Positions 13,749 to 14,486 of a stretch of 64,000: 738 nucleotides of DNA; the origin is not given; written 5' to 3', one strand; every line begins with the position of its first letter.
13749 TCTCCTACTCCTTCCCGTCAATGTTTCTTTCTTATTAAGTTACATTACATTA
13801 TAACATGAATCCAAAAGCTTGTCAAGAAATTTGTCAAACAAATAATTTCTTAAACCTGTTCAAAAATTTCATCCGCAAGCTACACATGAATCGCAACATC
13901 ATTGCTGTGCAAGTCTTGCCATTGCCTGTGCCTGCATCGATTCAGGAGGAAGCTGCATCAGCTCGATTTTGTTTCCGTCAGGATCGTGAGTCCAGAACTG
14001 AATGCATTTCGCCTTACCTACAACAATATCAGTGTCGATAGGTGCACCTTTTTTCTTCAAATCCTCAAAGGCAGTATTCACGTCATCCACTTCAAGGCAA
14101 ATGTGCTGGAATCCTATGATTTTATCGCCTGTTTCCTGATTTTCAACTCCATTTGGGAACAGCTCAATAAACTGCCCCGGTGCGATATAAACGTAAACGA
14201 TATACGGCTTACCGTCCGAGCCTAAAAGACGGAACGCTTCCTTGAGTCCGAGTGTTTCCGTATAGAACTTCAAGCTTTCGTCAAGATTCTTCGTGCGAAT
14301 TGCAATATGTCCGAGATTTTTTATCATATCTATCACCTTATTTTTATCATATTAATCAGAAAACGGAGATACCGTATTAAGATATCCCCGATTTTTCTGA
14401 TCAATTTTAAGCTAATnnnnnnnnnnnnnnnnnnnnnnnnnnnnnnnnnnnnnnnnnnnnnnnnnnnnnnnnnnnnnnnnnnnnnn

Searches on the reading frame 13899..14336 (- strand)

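Call 4: search_protein_families(library=pfam, proteins=[window:13899-14336:-], max_evalue=0.01)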
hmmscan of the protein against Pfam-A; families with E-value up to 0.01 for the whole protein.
window:13899-14336:- (145 aa): 4 families
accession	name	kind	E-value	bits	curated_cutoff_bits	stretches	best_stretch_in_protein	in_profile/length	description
PF00903.31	Glyoxalase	-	2.4e-19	70.3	20.6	1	8-126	2-121/121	Glyoxalase/Bleomycin resistance protein/Dioxygenase superfamily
PF13669.12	Glyoxalase_4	-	6.7e-11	42.9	27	1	10-109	2-103/109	Glyoxalase/Bleomycin resistance protein/Dioxygenase superfamily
PF18029.7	Glyoxalase_6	-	0.0027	18.8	23.6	1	11-126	2-105/106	Glyoxalase-like domain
PF22658.2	YycE-like_N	-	0.0085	16.4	27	0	11-36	3-28/52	YycE-like N-terminal domain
